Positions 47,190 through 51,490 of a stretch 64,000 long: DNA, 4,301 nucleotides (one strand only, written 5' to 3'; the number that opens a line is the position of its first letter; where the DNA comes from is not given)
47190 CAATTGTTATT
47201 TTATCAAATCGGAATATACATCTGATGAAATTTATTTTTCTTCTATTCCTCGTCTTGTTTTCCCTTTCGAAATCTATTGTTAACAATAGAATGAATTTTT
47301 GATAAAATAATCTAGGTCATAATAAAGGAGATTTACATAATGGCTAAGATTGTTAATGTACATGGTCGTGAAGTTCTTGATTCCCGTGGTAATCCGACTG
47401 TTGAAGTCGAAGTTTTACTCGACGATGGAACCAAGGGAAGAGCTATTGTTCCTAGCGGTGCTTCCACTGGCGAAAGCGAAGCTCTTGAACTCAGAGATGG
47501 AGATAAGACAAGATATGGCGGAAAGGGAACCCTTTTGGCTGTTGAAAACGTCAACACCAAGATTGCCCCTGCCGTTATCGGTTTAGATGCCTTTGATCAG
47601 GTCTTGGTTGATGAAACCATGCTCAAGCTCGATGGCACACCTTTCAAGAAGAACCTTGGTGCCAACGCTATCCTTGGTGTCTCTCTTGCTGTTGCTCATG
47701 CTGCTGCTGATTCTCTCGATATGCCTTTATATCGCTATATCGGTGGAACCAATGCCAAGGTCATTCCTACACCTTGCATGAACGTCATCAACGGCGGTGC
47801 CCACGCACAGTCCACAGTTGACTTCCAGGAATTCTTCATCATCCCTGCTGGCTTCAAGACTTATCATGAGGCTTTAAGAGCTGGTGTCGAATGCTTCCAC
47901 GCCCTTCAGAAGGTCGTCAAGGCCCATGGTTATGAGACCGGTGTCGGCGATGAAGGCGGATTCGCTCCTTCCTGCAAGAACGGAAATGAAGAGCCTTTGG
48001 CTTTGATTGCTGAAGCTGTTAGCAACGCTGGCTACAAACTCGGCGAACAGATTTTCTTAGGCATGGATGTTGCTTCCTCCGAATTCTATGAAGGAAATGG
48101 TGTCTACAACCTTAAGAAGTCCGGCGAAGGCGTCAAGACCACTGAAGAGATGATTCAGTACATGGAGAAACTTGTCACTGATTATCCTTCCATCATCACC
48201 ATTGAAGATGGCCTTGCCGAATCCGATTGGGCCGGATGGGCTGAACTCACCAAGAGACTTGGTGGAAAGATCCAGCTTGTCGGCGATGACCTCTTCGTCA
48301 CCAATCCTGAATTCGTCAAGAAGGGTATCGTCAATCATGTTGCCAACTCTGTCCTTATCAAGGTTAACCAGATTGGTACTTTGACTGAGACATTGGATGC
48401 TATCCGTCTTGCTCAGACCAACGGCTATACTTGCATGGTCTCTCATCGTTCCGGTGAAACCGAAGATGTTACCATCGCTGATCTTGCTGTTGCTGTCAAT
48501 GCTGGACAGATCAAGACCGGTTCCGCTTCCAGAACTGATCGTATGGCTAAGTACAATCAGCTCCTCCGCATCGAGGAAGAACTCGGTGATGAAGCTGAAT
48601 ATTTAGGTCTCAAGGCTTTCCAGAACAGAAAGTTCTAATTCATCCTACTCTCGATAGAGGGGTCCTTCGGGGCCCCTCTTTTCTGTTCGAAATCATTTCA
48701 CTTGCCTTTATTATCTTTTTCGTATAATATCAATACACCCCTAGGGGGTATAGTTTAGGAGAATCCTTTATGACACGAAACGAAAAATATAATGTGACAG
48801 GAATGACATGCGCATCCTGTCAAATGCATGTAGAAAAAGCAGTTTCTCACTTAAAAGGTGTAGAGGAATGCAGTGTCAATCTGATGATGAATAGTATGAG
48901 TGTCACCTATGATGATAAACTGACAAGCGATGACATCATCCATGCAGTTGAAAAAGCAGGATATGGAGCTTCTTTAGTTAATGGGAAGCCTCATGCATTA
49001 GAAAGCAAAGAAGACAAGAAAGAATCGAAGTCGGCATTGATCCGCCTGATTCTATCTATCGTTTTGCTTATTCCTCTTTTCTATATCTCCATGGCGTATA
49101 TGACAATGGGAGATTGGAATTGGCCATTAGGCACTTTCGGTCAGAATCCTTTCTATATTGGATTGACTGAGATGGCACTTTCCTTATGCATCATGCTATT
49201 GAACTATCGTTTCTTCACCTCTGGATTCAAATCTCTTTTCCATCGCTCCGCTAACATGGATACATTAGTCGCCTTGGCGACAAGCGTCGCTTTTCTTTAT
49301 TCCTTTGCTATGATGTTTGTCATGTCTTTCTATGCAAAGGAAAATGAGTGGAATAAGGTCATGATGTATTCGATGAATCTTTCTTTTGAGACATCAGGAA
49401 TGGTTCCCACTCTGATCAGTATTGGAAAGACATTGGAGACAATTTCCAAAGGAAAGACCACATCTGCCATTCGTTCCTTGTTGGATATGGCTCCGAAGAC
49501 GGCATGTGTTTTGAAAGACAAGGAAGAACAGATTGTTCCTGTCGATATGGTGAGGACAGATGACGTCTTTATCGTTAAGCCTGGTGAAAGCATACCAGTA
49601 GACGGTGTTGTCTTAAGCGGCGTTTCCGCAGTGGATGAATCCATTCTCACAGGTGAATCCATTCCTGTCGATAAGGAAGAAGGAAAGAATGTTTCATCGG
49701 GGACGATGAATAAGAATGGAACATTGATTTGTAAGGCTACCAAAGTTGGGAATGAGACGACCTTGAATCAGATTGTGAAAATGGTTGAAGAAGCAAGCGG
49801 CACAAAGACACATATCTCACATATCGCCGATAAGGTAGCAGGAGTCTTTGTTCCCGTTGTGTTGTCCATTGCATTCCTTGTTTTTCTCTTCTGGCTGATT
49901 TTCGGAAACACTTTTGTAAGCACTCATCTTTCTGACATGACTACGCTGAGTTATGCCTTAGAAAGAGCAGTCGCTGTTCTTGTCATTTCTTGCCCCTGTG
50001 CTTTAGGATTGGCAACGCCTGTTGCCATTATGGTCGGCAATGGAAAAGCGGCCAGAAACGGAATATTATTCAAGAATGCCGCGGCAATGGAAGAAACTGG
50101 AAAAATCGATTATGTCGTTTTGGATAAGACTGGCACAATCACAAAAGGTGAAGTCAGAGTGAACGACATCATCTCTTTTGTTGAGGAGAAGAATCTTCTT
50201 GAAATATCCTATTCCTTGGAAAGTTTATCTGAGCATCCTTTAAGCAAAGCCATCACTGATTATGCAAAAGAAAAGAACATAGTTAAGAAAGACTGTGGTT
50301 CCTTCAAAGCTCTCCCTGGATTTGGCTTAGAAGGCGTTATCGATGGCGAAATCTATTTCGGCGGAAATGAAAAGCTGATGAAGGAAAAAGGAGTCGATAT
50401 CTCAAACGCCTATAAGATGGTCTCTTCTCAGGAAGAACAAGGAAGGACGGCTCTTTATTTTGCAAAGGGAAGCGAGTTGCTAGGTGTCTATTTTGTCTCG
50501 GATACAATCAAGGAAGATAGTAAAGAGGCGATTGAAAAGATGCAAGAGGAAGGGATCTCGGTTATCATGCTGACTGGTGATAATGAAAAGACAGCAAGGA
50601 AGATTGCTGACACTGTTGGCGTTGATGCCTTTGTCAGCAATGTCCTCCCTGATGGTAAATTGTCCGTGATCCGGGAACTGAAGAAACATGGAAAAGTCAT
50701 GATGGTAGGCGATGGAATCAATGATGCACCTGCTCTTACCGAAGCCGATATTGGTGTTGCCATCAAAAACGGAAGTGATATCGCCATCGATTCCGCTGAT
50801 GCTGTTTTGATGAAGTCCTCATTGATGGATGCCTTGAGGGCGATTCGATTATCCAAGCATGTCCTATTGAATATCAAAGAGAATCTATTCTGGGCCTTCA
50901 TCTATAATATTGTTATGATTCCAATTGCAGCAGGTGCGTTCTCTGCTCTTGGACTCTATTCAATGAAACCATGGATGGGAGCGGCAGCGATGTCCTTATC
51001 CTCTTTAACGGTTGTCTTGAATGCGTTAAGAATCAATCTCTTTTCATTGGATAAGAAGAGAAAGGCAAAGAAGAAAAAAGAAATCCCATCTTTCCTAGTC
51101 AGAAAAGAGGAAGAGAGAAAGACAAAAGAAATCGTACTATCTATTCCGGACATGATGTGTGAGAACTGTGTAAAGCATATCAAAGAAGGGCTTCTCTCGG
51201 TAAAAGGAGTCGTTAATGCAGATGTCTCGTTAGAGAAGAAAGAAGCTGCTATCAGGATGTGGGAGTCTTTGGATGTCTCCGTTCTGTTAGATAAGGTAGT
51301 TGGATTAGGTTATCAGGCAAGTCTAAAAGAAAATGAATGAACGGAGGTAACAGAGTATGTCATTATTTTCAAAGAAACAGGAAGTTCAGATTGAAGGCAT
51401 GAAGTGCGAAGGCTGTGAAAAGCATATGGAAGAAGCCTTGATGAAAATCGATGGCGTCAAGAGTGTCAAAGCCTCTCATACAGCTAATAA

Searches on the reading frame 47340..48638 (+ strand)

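Call 88: search_protein_families(library=pfam, proteins=[window:47340-48638:+], max_evalue=0.00001)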
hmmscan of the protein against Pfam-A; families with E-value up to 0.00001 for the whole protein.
window:47340-48638:+ (432 aa): 2 families
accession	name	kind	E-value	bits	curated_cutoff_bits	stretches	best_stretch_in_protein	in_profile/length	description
PF00113.28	Enolase_C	-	4.1e-120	401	21.5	1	140-428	2-294/296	Enolase, C-terminal TIM barrel domain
PF03952.21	Enolase_N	-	7.5e-59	198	35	1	4-134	1-131/131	Enolase, N-terminal domain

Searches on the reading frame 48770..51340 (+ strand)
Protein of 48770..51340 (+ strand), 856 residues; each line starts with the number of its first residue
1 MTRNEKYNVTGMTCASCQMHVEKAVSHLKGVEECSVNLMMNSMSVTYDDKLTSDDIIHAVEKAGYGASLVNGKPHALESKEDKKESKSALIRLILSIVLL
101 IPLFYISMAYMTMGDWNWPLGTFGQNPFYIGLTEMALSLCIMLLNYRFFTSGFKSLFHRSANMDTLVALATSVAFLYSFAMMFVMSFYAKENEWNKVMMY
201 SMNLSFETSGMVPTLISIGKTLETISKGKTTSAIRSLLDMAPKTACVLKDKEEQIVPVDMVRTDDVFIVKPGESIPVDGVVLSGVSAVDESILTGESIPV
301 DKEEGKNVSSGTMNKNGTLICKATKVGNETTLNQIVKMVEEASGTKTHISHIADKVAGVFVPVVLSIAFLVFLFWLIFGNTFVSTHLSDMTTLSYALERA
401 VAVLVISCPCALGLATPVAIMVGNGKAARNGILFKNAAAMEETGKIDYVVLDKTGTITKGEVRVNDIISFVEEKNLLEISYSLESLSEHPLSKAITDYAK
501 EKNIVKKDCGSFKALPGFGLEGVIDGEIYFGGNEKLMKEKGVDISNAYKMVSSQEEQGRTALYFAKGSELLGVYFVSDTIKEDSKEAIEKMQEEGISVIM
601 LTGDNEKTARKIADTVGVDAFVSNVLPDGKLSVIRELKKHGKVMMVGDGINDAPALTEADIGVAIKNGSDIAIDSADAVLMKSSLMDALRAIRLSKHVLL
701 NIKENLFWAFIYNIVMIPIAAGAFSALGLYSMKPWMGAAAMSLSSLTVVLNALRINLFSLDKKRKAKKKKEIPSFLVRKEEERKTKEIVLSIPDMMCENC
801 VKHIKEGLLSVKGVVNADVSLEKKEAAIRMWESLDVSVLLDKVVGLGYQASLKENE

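Call 87: search_protein_families(library=pfam, proteins=[window:48770-51340:+], max_evalue=0.00001)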
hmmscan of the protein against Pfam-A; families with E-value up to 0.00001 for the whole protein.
window:48770-51340:+ (856 aa): 4 families
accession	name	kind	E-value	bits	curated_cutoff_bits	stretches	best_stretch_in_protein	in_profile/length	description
PF00122.25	E1-E2_ATPase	-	1.3e-58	198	28.1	1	240-430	2-181/181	E1-E2 ATPase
PF00702.32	Hydrolase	-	4.7e-32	112.4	26.4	1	446-660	1-191/191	haloacid dehalogenase-like hydrolase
PF00403.32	HMA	-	7.8e-27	93.9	24.8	2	7-65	2-61/62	Heavy-metal-associated domain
PF08282.18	Hydrolase_3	-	2.4e-09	37.7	20.9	0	641-681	204-244/255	haloacid dehalogenase-like hydrolase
